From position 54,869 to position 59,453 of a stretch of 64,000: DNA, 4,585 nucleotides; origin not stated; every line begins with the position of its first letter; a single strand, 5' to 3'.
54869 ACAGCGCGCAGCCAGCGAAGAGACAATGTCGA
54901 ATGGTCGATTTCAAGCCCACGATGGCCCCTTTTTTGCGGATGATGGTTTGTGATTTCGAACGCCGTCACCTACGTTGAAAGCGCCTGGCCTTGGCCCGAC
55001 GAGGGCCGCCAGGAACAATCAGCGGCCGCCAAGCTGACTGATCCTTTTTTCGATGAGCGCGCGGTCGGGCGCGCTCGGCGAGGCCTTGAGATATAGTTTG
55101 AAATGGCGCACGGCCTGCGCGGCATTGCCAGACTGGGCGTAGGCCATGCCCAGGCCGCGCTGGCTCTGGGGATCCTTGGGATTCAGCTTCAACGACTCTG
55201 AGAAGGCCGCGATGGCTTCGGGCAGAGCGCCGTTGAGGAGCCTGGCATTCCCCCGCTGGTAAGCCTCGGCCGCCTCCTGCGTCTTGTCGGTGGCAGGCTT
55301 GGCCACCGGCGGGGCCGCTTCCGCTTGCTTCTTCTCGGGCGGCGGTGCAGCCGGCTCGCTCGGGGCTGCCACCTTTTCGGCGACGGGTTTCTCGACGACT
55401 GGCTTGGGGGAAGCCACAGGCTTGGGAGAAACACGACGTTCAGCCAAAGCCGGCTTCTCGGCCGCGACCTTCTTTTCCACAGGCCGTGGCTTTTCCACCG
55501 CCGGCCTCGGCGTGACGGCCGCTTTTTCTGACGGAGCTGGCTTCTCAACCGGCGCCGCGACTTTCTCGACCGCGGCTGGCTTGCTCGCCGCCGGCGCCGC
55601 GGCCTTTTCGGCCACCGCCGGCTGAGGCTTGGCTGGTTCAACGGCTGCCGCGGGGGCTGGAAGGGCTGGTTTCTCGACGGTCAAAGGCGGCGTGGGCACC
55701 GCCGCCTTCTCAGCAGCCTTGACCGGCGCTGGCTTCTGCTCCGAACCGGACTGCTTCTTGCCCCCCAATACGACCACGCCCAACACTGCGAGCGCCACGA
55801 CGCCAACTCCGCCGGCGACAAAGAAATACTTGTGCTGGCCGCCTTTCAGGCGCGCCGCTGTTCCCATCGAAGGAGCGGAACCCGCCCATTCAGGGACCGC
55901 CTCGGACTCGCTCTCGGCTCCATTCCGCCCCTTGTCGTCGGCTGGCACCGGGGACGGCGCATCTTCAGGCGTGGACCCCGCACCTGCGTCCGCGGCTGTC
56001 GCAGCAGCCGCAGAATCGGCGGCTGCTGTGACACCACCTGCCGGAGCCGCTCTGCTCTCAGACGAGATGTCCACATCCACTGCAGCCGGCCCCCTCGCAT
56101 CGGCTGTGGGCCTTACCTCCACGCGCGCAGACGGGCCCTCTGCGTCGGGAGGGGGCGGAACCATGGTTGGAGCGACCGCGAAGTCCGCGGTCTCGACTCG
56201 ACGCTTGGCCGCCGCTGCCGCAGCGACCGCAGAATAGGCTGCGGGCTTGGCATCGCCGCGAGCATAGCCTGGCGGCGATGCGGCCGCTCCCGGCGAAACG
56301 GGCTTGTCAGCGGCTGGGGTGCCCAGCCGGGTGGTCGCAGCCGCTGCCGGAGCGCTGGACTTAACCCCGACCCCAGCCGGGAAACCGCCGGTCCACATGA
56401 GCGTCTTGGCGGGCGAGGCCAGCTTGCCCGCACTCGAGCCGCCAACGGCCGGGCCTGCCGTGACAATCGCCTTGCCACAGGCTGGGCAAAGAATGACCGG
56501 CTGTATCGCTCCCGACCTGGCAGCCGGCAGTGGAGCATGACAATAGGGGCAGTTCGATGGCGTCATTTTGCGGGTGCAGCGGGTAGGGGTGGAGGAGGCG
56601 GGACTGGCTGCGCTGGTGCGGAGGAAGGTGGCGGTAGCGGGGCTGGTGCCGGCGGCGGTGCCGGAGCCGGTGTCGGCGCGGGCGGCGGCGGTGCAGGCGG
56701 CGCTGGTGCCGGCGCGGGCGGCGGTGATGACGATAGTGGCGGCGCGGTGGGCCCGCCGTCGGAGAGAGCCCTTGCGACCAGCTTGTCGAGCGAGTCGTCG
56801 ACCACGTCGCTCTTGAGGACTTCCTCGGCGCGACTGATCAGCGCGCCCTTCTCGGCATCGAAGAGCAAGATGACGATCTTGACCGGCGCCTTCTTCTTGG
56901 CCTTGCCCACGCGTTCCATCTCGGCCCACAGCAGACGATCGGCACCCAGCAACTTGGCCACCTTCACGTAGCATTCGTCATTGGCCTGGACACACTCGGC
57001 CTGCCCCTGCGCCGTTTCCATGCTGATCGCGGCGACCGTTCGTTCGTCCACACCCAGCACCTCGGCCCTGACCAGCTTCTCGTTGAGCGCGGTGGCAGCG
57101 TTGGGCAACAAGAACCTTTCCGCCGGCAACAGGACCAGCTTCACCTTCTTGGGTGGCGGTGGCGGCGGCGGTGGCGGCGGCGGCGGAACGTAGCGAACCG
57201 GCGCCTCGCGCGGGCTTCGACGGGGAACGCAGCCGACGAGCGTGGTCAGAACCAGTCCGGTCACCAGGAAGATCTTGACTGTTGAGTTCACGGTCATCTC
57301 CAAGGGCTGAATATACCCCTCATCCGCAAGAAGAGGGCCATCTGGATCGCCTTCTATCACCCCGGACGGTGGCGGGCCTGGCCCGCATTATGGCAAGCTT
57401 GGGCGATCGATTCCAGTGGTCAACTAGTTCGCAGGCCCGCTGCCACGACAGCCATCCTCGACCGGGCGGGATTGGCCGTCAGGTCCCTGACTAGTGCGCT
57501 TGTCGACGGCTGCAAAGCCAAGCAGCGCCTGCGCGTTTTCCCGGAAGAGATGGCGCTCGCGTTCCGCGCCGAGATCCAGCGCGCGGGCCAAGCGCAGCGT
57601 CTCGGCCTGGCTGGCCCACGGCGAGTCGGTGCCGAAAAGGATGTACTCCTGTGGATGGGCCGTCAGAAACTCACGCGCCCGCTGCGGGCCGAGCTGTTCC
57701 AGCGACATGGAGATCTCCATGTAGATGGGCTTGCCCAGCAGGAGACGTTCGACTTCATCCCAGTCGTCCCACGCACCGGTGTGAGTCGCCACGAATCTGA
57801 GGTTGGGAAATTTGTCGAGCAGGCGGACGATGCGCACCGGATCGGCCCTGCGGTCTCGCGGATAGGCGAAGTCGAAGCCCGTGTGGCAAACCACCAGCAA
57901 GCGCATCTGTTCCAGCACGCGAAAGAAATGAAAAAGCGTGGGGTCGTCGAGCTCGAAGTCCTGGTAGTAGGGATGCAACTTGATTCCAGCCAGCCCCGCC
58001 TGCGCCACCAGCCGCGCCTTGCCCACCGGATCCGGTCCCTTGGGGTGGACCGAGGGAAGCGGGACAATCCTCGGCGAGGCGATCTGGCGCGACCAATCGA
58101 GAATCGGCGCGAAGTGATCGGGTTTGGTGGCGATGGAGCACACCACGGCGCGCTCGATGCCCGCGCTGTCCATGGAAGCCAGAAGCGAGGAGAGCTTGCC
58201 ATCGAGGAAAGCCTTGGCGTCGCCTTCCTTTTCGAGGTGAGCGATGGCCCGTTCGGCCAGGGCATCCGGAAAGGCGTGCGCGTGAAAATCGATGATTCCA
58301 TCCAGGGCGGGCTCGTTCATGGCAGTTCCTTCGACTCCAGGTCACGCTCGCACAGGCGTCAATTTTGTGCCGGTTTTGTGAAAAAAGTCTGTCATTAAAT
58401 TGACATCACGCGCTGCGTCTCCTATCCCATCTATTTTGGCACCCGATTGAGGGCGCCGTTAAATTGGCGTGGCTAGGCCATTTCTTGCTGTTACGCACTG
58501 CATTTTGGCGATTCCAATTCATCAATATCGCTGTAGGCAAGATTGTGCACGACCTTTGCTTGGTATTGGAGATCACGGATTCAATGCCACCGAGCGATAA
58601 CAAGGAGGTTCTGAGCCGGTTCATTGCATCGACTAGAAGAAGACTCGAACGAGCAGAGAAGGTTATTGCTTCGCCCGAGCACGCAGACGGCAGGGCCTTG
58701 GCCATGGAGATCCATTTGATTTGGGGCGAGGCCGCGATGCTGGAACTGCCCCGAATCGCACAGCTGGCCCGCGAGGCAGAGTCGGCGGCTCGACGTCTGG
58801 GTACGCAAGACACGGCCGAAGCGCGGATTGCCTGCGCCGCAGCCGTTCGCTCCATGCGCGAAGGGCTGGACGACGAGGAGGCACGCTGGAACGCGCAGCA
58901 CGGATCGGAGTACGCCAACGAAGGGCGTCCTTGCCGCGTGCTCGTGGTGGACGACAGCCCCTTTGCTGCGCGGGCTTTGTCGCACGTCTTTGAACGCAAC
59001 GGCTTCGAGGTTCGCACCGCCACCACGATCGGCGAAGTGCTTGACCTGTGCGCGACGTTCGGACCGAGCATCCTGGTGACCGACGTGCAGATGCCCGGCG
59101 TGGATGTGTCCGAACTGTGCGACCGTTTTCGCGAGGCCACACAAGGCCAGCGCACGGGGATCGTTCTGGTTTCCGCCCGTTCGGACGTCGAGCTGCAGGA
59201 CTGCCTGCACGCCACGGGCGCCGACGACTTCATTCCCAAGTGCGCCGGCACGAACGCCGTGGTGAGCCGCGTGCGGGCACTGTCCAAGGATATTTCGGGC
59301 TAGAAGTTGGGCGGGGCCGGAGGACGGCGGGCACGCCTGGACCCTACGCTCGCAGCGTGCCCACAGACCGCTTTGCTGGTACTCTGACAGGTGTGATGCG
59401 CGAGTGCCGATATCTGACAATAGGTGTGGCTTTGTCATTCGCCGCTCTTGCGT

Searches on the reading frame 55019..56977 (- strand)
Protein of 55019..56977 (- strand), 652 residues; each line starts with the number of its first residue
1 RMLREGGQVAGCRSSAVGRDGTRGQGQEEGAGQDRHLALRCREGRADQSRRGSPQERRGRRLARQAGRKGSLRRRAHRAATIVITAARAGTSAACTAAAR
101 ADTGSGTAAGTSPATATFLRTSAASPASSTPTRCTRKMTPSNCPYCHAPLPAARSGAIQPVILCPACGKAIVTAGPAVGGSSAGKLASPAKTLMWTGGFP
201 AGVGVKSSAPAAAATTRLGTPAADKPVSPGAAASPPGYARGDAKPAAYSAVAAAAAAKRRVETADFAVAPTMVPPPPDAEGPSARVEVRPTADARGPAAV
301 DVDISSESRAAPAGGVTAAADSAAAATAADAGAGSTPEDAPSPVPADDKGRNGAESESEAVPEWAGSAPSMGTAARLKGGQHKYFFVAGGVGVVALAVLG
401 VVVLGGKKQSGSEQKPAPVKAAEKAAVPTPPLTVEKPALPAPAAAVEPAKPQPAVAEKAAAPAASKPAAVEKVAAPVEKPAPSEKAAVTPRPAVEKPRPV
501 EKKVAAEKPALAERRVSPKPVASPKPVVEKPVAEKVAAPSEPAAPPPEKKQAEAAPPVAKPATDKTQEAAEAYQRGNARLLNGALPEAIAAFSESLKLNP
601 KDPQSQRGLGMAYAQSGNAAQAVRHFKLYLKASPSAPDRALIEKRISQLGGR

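Call 30: search_protein_families(library=pfam, proteins=[window:55019-56977:-], max_evalue=0.001)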
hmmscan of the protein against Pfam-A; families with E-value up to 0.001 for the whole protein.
window:55019-56977:- (652 aa): 8 families
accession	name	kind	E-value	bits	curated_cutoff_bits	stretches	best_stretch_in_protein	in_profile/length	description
PF13371.12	TPR_9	-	1.4e-09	38.3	35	1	584-646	10-72/73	Tetratricopeptide repeat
PF07719.23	TPR_2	-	8e-08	32.3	27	0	571-602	3-34/34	Tetratricopeptide repeat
PF13432.12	TPR_16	-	2.6e-07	31.4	32.7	1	573-637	1-65/65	Tetratricopeptide repeat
PF00515.34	TPR_1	-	3.5e-07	30.2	27.8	1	573-602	5-34/34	Tetratricopeptide repeat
PF13428.12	TPR_14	-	2.7e-06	27.9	23.5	0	604-638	2-36/44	Tetratricopeptide repeat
PF13414.12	TPR_11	-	2.9e-06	27.3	26.8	1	576-617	1-42/42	TPR repeat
PF14559.12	TPR_19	-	2.3e-05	25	25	1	581-635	3-57/68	Tetratricopeptide repeat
PF13424.12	TPR_12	-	0.00059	20.4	30.1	0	569-632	2-74/77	Tetratricopeptide repeat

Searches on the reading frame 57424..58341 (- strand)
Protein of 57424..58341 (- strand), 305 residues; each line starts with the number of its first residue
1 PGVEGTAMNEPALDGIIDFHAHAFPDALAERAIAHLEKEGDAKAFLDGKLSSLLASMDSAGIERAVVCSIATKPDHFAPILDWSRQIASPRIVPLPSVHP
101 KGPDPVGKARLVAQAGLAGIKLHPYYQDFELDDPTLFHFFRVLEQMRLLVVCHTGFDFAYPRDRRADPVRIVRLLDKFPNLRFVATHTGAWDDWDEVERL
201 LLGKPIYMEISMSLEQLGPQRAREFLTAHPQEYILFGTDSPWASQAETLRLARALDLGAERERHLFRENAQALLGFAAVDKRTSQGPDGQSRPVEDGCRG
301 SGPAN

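Call 30: search_protein_families(library=pfam, proteins=[window:57424-58341:-], max_evalue=0.001)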
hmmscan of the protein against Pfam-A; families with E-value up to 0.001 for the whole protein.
window:57424-58341:- (305 aa): 1 family
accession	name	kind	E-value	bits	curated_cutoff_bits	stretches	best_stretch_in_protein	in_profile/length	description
PF04909.20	Amidohydro_2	-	4e-22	79.7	26.4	1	17-276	1-289/289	Amidohydrolase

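Call 48: find_encoding_contigs(protein=window:57424-58320:-, flank=10000, max_places=5)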
Protein window:57424-58320:- (298 aa): no gene with exactly this product is on record in the collection.

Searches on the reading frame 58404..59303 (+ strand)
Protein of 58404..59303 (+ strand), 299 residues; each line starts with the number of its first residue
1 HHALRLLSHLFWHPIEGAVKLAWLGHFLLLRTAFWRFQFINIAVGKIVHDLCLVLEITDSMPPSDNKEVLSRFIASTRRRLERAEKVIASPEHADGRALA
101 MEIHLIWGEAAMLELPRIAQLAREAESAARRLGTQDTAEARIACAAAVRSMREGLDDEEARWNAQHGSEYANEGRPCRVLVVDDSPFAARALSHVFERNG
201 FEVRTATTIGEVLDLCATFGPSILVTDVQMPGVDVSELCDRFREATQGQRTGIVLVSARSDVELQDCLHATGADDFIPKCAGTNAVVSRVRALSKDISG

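Call 30: search_protein_families(library=pfam, proteins=[window:58404-59303:+], max_evalue=0.001)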
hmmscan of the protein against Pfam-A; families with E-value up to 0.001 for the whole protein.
window:58404-59303:+ (299 aa): 3 families
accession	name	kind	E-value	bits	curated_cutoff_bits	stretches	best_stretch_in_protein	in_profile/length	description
PF00072.30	Response_reg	-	5.7e-18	65.5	30.2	1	179-290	1-110/111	Response regulator receiver domain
PF01627.28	Hpt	-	3.5e-07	30.8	24.6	1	68-151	1-77/84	Hpt domain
PF23198.2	PDE8A_N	-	0.00059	20.2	29.6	1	189-267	23-102/147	PDE8A-like, N-terminal domain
